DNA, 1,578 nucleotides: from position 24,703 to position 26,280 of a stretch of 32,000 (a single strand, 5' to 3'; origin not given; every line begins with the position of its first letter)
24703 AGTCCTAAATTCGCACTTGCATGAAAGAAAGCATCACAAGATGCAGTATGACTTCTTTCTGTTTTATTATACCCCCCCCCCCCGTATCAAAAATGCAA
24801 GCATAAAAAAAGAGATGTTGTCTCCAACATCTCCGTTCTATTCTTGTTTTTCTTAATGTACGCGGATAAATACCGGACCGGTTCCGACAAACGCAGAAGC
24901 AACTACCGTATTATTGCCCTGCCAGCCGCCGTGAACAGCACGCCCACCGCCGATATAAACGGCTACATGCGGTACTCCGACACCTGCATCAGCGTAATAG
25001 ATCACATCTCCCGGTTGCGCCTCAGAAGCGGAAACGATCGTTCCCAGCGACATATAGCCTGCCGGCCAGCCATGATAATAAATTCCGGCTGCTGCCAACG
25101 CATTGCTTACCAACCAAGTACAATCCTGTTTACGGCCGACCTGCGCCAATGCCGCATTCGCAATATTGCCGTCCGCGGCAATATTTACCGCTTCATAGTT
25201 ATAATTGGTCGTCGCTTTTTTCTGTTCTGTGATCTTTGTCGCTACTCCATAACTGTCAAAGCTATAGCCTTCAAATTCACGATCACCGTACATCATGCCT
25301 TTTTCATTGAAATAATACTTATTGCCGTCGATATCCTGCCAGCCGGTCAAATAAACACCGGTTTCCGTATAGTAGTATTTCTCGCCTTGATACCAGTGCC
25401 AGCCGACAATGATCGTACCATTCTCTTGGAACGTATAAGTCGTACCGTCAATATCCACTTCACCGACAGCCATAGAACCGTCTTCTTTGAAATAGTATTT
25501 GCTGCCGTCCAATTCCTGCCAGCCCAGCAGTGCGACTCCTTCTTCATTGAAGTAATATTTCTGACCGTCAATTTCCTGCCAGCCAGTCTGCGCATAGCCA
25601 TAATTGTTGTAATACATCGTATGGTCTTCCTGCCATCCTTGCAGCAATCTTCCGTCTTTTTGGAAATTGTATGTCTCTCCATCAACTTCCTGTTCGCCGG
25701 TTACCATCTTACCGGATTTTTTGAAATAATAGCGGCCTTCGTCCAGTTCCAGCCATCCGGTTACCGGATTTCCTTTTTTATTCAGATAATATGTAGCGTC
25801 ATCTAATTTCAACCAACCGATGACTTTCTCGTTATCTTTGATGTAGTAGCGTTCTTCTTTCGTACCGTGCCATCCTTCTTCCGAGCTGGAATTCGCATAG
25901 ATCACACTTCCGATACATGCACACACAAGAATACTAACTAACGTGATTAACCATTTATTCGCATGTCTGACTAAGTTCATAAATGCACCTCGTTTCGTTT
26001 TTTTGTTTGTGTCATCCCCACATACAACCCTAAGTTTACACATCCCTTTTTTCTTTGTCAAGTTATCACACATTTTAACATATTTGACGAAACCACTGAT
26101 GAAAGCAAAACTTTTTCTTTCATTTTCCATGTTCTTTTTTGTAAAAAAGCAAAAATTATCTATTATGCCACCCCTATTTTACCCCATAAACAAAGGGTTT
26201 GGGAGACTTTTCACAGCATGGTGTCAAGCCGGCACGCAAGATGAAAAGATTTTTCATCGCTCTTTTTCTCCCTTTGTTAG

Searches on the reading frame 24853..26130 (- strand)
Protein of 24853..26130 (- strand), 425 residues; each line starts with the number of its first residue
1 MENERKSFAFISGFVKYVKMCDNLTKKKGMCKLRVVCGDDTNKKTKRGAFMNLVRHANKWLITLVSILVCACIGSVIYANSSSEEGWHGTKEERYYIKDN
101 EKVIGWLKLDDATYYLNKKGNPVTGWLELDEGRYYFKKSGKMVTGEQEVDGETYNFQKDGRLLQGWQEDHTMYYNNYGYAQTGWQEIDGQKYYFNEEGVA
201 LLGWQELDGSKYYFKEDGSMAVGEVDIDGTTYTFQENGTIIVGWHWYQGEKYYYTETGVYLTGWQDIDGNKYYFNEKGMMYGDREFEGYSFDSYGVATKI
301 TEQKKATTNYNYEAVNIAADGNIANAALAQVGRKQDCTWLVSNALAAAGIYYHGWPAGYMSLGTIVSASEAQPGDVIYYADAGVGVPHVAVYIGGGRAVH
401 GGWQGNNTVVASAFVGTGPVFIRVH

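Call 7: search_protein_families(library=pfam, proteins=[window:24853-26130:-])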
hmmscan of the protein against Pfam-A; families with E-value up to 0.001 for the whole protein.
window:24853-26130:- (425 aa): 3 families
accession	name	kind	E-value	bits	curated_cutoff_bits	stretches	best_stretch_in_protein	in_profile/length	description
PF19127.6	Choline_bind_3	-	5.9e-33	113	27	5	182-222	2-44/47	Choline-binding repeat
PF01473.26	Choline_bind_1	-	1.4e-18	66.5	20.5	3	182-199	1-18/19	Putative cell wall binding repeat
PF00877.26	NLPC_P60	-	9.5e-10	38.8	23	1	333-406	12-84/105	NlpC/P60 family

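Call 9: find_encoding_contigs(protein=window:24853-26130:-, flank=3000, max_places=10)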
Protein window:24853-26130:- (425 aa): 23 contigs read that carry it; 10 places shown.
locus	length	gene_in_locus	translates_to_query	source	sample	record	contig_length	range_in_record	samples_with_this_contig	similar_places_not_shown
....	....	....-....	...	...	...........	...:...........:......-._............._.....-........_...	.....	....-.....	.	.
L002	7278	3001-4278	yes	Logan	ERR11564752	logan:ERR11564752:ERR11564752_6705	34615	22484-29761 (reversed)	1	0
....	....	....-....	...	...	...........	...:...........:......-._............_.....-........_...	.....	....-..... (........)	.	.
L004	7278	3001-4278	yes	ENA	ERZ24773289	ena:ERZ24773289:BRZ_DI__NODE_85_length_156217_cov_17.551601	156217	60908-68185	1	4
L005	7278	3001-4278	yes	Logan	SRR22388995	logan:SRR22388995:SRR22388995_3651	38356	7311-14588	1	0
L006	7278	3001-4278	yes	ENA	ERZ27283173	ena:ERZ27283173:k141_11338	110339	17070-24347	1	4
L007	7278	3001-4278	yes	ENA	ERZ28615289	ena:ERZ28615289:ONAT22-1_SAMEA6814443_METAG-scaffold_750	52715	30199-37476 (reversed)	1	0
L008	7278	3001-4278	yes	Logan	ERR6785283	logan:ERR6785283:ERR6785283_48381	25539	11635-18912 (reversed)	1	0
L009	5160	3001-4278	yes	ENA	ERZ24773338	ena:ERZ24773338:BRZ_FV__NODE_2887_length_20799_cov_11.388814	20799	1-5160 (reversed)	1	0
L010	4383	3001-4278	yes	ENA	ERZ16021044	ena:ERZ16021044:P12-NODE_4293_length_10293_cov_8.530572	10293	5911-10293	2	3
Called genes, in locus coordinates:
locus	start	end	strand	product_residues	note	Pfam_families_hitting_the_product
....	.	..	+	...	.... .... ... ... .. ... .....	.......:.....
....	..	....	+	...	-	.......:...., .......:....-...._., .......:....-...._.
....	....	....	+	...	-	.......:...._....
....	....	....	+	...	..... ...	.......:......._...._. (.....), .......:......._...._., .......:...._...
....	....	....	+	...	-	-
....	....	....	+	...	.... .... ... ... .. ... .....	-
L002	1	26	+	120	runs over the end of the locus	PF03780:Asp23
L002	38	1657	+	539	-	PF02734:Dak2, PF21645:FakA-like_M, PF13684:FakA-like_C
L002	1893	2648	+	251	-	PF03883:H2O2_YaaD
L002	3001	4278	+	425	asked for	PF01473:Choline_bind_1 (faint), PF19127:Choline_bind_3, PF00877:NLPC_P60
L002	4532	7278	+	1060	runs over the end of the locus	PF18657:YDG (weak)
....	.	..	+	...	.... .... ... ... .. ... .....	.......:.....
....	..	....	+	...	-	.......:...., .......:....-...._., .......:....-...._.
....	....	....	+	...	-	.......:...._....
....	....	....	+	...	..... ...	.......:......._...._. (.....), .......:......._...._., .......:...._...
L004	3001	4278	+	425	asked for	PF01473:Choline_bind_1 (faint), PF19127:Choline_bind_3, PF00877:NLPC_P60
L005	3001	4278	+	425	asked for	PF01473:Choline_bind_1 (faint), PF19127:Choline_bind_3, PF00877:NLPC_P60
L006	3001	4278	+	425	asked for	PF01473:Choline_bind_1 (faint), PF19127:Choline_bind_3, PF00877:NLPC_P60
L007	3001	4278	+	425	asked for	PF01473:Choline_bind_1 (faint), PF19127:Choline_bind_3, PF00877:NLPC_P60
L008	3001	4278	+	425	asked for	PF01473:Choline_bind_1 (faint), PF19127:Choline_bind_3, PF00877:NLPC_P60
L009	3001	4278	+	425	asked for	PF01473:Choline_bind_1 (faint), PF19127:Choline_bind_3, PF00877:NLPC_P60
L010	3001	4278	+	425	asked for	PF01473:Choline_bind_1 (faint), PF19127:Choline_bind_3, PF00877:NLPC_P60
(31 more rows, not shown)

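Call 17: list_cluster_members(proteins=[window:24853-26130:-, window:26483-27238:-, window:27473-29092:-, window:17453-19459:-, window:22284-24599:-, window:29104-29466:-])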
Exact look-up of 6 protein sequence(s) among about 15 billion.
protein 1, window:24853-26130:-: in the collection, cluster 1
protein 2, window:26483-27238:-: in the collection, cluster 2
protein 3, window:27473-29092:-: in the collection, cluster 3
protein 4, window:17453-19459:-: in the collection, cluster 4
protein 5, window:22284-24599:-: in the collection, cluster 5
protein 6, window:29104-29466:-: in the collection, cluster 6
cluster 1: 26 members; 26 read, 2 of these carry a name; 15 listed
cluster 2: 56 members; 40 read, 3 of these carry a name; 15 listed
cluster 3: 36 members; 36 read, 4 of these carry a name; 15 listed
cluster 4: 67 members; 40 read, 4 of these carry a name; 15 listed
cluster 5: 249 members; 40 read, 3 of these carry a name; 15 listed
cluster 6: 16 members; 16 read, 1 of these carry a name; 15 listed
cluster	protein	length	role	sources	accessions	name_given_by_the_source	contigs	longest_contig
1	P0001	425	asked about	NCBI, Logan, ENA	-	-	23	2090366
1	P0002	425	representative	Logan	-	-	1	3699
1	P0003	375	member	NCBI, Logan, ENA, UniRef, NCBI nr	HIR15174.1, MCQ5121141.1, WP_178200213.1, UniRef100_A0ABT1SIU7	NlpC/P60 family protein [Massilicoli timonensis] | NlpC/P60 family protein n=2 Tax=Massilicoli timonensis TaxID=2015901 ...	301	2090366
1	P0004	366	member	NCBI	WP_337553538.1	NlpC/P60 family protein, partial [Massilicoli timonensis]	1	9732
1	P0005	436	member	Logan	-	-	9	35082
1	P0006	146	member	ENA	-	-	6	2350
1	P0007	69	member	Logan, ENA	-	-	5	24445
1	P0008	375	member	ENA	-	-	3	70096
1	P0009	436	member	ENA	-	-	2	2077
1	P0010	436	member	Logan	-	-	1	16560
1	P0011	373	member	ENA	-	-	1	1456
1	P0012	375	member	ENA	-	-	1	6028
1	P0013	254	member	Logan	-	-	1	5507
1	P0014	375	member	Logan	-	-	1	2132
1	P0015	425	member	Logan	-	-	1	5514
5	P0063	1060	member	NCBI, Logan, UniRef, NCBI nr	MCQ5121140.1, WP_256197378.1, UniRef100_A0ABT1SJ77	YDG domain-containing protein [Massilicoli timonensis] | YDG domain-containing protein n=1 Tax=Massilicoli timonensis TaxID=2015901 ...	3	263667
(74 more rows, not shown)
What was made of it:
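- Tried and rejected: The organism was identified instead from protein names (call 17).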

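Call 35: find_homologous_proteins(query=P0063, max_evalue=1e-10)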
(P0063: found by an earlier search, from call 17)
Query P0063 (1060 aa): 445 proteins with E <= 1e-10 among 8000 candidates; the best 120 are listed.
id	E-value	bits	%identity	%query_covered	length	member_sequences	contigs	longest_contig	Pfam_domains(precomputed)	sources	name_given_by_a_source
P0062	0.0e+0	2342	99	100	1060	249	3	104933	PF18657.7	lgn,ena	-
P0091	1.1e-212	727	40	93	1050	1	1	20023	PF18657.7,PF18889.7,PF02368.25,PF26918.1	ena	-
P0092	1.4e-192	661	42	86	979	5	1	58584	PF18657.7,PF02368.25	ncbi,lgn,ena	-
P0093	2.9e-191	656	41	93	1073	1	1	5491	PF26918.1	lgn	-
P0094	8.5e-191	655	43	86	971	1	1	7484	PF18657.7,PF02368.25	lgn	-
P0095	6.9e-188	645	40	93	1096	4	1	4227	PF26918.1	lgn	-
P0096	2.8e-187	643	40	85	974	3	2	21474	PF18657.7,PF02368.25,PF26918.1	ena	-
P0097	7.3e-187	642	43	81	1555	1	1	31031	PF09479.17,PF00395.26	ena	-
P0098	9.1e-187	641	37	93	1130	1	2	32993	PF16403.12,PF18889.7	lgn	-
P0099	7.9e-186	638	43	81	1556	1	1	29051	PF09479.17,PF00395.26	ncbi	-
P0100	8.7e-186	638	43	81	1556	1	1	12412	PF09479.17,PF00395.26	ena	-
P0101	1.4e-184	634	43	81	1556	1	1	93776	PF09479.17,PF00395.26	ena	-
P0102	2.6e-184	633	41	90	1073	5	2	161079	PF18657.7,PF18998.7,PF02368.25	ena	-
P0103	3.2e-184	633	40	91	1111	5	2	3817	PF02368.25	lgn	-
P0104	3.4e-184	633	41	90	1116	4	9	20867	PF18998.7,PF02368.25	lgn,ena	-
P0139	8.4e-170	585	40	93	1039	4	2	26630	PF18657.7,PF18889.7,PF02368.25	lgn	-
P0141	7.3e-169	582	44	72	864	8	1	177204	PF18889.7,PF26918.1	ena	-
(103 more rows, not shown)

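Call 37: find_encoding_contigs(protein=P0091, flank=2000, max_places=3)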
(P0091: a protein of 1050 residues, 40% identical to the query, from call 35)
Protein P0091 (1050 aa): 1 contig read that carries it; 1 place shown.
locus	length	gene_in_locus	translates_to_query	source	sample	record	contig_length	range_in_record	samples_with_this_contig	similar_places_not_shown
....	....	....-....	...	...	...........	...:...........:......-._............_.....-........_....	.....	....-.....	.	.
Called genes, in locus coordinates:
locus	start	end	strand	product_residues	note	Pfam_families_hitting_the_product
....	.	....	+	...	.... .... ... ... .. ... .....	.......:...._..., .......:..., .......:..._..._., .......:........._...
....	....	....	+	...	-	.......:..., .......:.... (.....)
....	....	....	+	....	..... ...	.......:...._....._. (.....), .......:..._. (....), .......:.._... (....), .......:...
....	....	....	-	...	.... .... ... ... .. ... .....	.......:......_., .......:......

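Call 38: find_encoding_contigs(protein=P0092, flank=2000, max_places=3)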
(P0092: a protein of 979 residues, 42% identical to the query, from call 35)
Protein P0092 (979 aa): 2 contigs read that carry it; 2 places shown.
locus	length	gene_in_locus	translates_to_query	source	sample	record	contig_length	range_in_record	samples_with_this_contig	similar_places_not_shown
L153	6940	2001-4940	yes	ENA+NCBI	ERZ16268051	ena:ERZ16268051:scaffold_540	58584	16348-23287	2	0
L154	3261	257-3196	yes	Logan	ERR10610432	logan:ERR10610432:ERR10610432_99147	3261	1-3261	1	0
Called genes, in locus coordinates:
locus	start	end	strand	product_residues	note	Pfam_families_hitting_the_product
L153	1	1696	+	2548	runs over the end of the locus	PF00092:VWA, PF13519:VWA_2, PF24547:DUF7601, PF12892:FctA, PF22091:DUF6941 (faint), PF12892:FctA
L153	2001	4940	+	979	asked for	PF02368:Big_2 (weak), PF18657:YDG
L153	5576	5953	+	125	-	-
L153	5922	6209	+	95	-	-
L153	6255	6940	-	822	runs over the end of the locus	PF00158:Sigma54_activat, PF00874:PRD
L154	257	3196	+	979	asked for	PF02368:Big_2 (weak), PF18657:YDG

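Call 39: find_encoding_contigs(protein=P0102, flank=2000, max_places=3)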
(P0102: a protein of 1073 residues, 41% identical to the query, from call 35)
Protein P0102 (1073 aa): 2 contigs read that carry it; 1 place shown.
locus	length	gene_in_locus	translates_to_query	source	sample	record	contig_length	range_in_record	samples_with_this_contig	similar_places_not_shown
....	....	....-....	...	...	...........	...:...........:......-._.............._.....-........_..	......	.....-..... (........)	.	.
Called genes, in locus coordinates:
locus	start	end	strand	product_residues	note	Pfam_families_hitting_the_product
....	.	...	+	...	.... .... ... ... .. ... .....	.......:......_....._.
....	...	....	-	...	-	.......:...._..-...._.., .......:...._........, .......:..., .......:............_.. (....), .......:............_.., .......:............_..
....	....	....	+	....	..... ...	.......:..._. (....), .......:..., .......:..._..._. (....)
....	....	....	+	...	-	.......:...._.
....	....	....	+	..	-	-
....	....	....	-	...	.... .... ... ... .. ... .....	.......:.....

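Call 41: find_encoding_contigs(protein=P0096, flank=1500, max_places=3)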
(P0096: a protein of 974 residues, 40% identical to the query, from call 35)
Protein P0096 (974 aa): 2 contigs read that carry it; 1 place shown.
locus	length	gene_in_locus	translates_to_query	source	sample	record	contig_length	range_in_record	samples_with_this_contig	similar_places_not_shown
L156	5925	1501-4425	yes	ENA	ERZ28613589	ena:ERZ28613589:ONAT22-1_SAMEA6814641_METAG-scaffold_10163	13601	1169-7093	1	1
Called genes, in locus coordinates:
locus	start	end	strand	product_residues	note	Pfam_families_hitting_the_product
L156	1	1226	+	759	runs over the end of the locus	-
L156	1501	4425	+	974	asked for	PF26918:Ig_Eae (faint), PF02368:Big_2 (weak), PF18657:YDG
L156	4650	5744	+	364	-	-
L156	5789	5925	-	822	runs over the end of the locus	PF00158:Sigma54_activat, PF00874:PRD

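Call 42: find_encoding_contigs(protein=P0141, flank=1500, max_places=3)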
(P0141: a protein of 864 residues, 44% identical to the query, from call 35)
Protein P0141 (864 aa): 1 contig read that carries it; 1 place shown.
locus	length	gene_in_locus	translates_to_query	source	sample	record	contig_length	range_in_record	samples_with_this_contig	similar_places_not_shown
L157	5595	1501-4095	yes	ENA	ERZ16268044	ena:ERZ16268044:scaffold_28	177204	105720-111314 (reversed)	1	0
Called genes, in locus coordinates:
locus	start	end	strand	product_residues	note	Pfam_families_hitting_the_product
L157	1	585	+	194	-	PF12844:HTH_19, PF13560:HTH_31, PF01381:HTH_3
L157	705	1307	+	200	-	PF00239:Resolvase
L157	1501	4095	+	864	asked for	PF18889:Beta_helix_3 (faint), PF26918:Ig_Eae (weak)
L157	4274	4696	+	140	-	-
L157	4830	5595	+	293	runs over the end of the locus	PF00892:EamA, PF16913:PUNUT, PF00892:EamA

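Call 43: find_encoding_contigs(protein=P0139, flank=1500, max_places=3)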
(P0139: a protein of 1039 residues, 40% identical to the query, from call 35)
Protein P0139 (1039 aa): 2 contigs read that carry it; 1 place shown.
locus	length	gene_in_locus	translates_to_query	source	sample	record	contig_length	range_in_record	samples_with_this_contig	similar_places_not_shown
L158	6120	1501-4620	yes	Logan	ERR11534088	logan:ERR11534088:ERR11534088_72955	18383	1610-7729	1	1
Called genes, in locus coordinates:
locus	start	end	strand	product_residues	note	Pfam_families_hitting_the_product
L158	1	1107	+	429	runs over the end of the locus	PF03952:Enolase_N, PF00113:Enolase_C, PF13378:MR_MLE_C (faint)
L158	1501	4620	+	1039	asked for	PF18889:Beta_helix_3 (faint), PF02368:Big_2 (weak), PF18657:YDG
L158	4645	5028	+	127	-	-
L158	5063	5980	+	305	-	PF01734:Patatin, PF19890:DUF6363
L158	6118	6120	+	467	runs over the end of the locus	PF01336:tRNA_anti-codon, PF00152:tRNA-synt_2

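Call 50: search_protein_families(library=pfam, proteins=[P0063], max_evalue=1)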
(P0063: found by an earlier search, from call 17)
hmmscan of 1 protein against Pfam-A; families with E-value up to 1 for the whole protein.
P0063 (1060 aa): 3 families
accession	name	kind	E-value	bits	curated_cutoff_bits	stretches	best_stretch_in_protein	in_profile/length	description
PF18657.6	YDG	-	2.9e-08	34.3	25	1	698-779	1-84/85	YDG domain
PF18889.6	Beta_helix_3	-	0.0002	22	27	2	193-214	1-19/20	Beta helix repeat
PF18998.6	Flg_new_2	-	0.056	13.9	23.6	1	910-961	1-48/73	Divergent InlB B-repeat domain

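Call 56: find_encoding_contigs(protein=window:24853-25980:-, flank=2500, max_places=10)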
Protein window:24853-25980:- (375 aa): 24 contigs read that carry it; 10 places shown.
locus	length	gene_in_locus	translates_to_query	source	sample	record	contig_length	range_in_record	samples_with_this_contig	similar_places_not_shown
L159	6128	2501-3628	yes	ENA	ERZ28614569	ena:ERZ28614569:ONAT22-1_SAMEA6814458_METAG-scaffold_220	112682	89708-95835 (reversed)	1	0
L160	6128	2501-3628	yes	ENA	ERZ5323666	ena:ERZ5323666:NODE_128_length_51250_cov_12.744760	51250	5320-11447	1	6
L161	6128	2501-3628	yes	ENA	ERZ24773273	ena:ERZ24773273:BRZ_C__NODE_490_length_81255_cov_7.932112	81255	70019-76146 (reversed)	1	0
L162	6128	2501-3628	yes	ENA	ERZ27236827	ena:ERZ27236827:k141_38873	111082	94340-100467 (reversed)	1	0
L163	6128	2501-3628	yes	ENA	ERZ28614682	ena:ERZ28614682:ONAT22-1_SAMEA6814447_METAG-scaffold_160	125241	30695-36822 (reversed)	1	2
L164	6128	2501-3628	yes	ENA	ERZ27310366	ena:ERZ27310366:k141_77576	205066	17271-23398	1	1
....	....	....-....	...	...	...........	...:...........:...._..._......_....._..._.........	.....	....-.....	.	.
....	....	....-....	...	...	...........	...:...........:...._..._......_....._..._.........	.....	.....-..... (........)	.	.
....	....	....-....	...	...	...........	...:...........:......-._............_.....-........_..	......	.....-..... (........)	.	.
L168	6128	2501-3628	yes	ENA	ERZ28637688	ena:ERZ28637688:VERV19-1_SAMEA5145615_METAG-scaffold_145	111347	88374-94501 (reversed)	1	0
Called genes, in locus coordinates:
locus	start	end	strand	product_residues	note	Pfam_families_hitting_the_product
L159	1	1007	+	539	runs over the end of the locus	PF02734:Dak2, PF21645:FakA-like_M, PF13684:FakA-like_C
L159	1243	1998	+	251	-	PF03883:H2O2_YaaD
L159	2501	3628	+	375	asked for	PF01473:Choline_bind_1 (faint), PF19127:Choline_bind_3, PF00877:NLPC_P60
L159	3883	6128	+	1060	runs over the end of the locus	PF18657:YDG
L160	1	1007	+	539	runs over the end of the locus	PF02734:Dak2, PF21645:FakA-like_M, PF13684:FakA-like_C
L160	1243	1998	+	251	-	PF03883:H2O2_YaaD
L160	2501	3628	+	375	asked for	PF01473:Choline_bind_1 (faint), PF19127:Choline_bind_3, PF00877:NLPC_P60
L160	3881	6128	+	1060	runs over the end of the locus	PF18657:YDG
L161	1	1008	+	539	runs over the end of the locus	PF02734:Dak2, PF21645:FakA-like_M, PF13684:FakA-like_C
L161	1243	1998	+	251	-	PF03883:H2O2_YaaD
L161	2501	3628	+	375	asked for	PF01473:Choline_bind_1 (faint), PF19127:Choline_bind_3, PF00877:NLPC_P60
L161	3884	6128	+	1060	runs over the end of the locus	PF18657:YDG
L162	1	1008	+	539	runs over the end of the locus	PF02734:Dak2, PF21645:FakA-like_M, PF13684:FakA-like_C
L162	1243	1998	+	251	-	PF03883:H2O2_YaaD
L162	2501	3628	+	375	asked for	PF01473:Choline_bind_1 (faint), PF19127:Choline_bind_3, PF00877:NLPC_P60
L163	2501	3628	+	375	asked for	PF01473:Choline_bind_1 (faint), PF19127:Choline_bind_3, PF00877:NLPC_P60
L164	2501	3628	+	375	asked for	PF01473:Choline_bind_1 (faint), PF19127:Choline_bind_3, PF00877:NLPC_P60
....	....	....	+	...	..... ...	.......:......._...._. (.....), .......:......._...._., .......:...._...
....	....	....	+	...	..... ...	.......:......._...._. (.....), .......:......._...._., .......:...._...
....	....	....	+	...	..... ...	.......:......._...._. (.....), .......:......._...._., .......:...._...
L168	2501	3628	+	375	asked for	PF01473:Choline_bind_1 (faint), PF19127:Choline_bind_3, PF00877:NLPC_P60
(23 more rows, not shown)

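Call 60: list_cluster_members(proteins=[P0092, P0096, P0091])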
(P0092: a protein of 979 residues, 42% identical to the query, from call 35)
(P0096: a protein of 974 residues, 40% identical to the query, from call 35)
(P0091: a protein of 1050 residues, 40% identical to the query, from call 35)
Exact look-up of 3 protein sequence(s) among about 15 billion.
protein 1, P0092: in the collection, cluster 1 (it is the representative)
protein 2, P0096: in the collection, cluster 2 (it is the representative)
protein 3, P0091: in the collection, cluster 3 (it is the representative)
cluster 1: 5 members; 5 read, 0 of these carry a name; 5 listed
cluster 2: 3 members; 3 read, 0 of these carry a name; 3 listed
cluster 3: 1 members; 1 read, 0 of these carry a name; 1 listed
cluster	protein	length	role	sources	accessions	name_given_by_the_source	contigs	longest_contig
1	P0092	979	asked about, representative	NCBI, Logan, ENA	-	-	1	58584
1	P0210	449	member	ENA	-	-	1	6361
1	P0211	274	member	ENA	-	-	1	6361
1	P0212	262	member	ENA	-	-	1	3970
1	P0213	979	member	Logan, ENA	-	-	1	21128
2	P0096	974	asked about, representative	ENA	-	-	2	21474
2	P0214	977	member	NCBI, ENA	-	-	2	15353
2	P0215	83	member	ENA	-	-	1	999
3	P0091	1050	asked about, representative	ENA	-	-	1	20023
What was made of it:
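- Tried and rejected: No names are on record (call 60).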

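Call 63: search_solved_structures(query=P0063, max_evalue=0.01)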
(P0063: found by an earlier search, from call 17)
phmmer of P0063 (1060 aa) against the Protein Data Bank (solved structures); distinct sequences matched with E-value up to 0.01: 0.
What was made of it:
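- Tried and rejected: No hit (call 63).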

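Call 73: predict_structure(alignment_id=A1)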
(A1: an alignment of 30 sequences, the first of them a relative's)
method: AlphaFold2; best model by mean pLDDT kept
length: 1060 residues; sequences in the alignment: 30
mean_pLDDT: 81.8   pTM: 0.60
mean pLDDT of the five models: 81.8, 80.8, 80.3, 80.2, 79.0
residues with pLDDT >= 90: 398; 70-90: 510; 50-70: 57; < 50: 95
segments of 3 or more residues with pLDDT < 50: 1-3, 13-26, 246-250, 990-1060
pLDDT, mean of each block of 10 residues (from residue 1): 48 45 55 93 93 76 95 95 91 96 93 96 97 86 92 89 97 93 83 96 92 89 96 90 59 82 91 85 89 89 90 92 92 85 90 93 79 78 96 85 92 87 86 89 86 92 86 92 94 86 84 85 74 77 93 90 90 88 89 83 81 63 77 77 85 76 85 81 80 84 90 87 91 88 87 84 90 87 90 82 82 82 70 74 86 78 77 83 91 90 84 90 90 84 91 83 88 80 81 35 37 30 28 29 33 32
secondary structure, 60 per line:
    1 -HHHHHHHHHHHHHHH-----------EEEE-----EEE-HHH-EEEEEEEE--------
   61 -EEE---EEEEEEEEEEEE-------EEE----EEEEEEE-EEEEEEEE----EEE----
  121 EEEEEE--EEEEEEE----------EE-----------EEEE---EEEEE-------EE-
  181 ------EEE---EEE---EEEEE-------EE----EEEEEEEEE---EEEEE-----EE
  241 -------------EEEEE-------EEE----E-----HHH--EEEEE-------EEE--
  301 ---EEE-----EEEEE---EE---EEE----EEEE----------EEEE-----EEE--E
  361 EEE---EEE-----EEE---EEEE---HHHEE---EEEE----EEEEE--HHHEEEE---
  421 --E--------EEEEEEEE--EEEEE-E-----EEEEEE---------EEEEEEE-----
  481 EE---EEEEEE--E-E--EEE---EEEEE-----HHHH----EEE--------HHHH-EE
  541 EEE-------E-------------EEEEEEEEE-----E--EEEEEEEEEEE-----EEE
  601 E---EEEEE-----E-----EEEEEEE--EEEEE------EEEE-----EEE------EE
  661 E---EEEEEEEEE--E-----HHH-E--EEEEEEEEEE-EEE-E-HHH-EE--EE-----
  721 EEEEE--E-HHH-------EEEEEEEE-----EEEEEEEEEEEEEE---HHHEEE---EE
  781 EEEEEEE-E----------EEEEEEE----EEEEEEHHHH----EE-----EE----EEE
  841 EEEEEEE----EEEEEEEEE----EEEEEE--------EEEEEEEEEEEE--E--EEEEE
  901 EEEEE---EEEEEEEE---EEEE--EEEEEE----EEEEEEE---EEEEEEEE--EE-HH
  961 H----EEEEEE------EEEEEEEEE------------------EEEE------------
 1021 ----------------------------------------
elements in order (helices of 4 or more, strands of 3 or more residues): H2-16 E28-31 E37-39 E45-52 E62-64 E68-79 E87-89 E94-100 E102-109 E114-116 E121-126 E129-135 E159-162 E166-170 E187-189 E193-195 E199-203 E217-225 E229-233 E254-258 E266-268 E284-288 E296-298 E304-306 E312-316 E325-327 E332-335 E346-349 E355-357 E360-363 E367-369 E375-377 E381-384 E396-399 E404-408 E414-417 E432-439 E442-446 E454-459 E469-475 E486-491 E499-501 E505-509 H515-518 E523-525 H534-537 E539-543 E565-573 E582-592 E598-601 E605-609 E621-627 E630-634 E641-644 E650-652 E659-661 E665-673 E689-698 E700-702 E721-725 E740-747 E753-766 E773-775 E779-787 E800-806 E811-816 H817-820 E838-847 E852-860 E865-870 E879-890 E896-905 E909-916 E920-923 E926-931 E936-942 E946-953 E966-971 E978-986 E1005-1008
